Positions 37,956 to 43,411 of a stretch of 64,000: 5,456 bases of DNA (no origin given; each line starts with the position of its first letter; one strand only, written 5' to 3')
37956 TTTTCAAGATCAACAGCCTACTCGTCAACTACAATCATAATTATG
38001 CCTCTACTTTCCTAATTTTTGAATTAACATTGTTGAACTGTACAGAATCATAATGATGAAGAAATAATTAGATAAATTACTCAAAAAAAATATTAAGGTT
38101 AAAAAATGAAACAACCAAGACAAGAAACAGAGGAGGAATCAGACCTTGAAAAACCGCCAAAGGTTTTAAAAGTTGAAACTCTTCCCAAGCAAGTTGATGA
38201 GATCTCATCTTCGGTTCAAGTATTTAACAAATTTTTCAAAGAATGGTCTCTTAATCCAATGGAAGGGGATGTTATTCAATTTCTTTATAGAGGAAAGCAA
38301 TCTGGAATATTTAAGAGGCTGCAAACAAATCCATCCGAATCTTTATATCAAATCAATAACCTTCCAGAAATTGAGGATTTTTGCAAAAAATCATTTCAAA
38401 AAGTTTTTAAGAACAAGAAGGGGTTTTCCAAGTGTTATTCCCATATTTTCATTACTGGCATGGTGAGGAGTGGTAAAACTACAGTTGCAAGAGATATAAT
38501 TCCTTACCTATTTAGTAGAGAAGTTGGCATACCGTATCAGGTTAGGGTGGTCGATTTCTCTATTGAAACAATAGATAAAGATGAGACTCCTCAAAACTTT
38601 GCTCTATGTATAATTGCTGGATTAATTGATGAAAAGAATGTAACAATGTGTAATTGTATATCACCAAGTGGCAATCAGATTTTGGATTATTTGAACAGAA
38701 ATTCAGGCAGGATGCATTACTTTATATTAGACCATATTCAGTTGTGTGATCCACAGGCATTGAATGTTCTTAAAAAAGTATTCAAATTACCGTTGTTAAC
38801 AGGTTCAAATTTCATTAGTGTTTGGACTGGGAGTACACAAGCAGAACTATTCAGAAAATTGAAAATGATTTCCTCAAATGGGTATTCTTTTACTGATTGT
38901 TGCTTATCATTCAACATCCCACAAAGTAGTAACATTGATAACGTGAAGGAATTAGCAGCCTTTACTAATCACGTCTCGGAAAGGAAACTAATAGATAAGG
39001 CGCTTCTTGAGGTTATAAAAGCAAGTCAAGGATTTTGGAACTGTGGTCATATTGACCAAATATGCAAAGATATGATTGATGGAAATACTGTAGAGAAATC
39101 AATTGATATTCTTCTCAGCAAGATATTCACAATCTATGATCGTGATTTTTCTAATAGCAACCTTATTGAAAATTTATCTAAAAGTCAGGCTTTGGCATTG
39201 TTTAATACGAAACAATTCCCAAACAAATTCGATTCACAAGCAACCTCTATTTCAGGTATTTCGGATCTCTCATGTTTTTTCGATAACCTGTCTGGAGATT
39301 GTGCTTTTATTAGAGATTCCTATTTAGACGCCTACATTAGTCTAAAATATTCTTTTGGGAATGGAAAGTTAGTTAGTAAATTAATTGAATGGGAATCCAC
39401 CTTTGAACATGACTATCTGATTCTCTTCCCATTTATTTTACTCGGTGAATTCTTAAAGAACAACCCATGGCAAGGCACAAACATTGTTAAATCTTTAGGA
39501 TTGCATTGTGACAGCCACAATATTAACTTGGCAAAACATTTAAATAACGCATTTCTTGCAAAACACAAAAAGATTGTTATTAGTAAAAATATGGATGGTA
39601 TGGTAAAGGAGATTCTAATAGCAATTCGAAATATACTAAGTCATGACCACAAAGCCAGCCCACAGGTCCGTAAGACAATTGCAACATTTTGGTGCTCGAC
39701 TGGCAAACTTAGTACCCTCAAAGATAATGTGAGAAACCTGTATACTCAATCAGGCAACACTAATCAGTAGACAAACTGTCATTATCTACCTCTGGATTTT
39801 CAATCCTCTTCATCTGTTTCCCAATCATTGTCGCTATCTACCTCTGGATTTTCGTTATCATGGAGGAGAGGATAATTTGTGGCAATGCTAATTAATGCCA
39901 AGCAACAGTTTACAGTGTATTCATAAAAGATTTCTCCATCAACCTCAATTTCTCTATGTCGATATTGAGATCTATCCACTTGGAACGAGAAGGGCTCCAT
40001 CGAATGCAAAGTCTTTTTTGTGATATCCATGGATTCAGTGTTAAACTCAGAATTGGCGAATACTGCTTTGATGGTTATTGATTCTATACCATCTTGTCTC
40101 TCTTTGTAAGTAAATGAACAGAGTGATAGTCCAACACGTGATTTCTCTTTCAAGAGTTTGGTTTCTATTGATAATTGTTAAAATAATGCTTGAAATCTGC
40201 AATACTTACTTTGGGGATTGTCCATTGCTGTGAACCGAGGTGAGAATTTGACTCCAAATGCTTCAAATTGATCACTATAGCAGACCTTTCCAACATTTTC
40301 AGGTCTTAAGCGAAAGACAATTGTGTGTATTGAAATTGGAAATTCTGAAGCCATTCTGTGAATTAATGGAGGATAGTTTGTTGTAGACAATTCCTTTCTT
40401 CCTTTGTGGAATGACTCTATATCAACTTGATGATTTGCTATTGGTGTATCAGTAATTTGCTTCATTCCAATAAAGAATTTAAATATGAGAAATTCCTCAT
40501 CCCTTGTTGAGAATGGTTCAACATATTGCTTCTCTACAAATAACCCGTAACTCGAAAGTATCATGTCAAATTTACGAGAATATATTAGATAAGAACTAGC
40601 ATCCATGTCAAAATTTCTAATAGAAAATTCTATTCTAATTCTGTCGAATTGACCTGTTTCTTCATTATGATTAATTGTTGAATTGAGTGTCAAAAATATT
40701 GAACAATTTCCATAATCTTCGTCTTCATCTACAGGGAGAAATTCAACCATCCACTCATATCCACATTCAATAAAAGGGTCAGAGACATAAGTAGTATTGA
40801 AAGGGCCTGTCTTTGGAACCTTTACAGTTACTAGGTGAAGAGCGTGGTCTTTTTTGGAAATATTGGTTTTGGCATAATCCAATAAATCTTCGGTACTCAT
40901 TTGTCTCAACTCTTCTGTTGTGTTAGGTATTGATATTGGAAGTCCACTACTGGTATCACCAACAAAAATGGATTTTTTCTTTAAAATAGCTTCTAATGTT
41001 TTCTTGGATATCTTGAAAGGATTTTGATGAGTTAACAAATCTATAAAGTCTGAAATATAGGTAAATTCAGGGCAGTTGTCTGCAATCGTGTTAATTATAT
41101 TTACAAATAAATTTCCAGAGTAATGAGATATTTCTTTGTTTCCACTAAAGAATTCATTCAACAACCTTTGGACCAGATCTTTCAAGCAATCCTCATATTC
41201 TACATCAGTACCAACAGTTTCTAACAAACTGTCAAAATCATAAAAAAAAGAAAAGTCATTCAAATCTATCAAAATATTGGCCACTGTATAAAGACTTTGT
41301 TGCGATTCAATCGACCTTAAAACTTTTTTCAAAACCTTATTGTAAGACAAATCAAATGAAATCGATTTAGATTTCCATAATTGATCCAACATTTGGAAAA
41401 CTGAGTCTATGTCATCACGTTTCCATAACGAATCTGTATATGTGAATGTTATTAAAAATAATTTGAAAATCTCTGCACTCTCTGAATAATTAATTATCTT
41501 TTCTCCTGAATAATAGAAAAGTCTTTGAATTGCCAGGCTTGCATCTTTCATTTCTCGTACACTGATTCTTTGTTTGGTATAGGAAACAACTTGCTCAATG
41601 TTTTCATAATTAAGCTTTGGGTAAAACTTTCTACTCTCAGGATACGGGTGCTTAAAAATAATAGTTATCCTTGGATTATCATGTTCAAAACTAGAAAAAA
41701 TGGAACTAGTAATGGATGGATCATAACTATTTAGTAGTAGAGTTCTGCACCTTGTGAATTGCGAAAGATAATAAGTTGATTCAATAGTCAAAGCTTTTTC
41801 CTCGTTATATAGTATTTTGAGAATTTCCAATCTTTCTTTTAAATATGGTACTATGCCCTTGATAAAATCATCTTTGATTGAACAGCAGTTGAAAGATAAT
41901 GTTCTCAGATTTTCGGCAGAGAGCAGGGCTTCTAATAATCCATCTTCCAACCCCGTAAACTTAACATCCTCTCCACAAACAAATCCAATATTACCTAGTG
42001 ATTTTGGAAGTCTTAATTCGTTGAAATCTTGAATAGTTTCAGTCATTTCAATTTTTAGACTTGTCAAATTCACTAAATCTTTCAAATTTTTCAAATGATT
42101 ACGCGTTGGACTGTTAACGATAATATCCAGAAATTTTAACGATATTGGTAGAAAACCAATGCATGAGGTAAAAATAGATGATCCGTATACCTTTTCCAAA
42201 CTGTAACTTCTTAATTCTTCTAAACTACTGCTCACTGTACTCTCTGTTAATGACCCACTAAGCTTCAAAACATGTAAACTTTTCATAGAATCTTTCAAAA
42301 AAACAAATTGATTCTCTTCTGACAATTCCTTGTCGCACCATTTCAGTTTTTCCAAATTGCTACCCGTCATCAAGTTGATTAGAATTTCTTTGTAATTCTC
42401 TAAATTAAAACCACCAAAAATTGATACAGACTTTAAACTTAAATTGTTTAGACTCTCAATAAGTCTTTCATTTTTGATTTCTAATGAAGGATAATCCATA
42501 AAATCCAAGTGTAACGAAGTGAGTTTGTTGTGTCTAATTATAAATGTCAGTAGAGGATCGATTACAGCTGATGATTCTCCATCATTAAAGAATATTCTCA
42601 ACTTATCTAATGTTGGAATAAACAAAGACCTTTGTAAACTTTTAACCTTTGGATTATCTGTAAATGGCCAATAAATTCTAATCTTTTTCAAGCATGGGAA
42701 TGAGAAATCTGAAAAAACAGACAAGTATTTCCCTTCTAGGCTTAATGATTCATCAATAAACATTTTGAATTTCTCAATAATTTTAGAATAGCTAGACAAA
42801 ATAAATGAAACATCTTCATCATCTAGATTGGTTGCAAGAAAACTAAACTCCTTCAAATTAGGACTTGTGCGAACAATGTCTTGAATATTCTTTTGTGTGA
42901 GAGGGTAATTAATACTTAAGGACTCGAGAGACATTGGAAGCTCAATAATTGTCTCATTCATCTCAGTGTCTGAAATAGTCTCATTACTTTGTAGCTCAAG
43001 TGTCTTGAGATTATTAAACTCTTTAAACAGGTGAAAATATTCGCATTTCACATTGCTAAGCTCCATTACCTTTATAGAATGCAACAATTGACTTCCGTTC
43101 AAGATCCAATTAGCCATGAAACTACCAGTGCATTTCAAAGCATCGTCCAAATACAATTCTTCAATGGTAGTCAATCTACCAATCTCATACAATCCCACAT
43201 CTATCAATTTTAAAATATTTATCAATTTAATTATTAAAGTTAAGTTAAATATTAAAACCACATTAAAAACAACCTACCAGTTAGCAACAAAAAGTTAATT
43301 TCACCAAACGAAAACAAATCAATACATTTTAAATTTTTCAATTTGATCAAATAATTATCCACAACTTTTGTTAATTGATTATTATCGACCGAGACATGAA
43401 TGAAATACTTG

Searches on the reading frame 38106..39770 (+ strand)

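Call 69: search_protein_families(library=pfam, proteins=[window:38106-39770:+], max_evalue=0.0001)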
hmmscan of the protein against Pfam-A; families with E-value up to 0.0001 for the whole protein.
window:38106-39770:+ (554 aa): 1 family
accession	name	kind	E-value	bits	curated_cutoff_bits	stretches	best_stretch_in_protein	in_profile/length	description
PF13173.12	AAA_14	-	1e-05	26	27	0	114-253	5-108/129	AAA domain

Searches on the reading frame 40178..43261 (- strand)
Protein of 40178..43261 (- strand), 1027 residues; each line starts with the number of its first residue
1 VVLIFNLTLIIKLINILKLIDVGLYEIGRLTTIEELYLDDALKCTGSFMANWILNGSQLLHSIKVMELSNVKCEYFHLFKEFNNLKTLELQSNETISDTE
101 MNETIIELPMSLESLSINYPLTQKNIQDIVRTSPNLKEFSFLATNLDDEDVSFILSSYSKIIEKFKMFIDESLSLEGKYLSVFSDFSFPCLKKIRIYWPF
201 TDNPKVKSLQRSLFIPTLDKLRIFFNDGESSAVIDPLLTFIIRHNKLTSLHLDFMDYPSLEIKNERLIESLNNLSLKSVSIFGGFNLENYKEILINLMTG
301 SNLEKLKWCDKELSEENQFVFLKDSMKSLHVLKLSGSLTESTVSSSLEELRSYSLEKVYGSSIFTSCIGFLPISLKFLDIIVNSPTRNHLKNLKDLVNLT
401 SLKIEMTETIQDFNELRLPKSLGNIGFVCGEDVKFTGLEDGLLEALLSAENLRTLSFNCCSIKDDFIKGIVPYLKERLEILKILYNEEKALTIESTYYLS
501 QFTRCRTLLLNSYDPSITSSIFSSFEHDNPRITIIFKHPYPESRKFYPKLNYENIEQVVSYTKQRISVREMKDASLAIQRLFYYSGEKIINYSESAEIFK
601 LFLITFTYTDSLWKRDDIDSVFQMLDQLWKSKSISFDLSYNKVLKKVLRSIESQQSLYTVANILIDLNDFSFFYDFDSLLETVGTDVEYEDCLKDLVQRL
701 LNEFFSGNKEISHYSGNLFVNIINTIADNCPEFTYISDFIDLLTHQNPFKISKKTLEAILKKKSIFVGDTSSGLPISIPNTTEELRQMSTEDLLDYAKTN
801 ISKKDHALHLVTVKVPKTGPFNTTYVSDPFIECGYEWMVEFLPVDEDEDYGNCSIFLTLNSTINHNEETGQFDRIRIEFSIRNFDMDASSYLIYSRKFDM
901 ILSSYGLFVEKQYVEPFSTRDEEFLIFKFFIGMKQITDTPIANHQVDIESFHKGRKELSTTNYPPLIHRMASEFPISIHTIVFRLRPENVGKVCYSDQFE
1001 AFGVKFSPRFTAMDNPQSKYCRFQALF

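Call 7: search_protein_families(library=pfam, proteins=[window:40178-43261:-], max_evalue=0.001)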
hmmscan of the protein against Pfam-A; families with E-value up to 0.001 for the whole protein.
window:40178-43261:- (1027 aa): 1 family
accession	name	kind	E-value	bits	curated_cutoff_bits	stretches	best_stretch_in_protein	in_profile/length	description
PF23598.1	LRR_14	-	0.00014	21.2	40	1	240-436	88-271/353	Leucine-rich repeat region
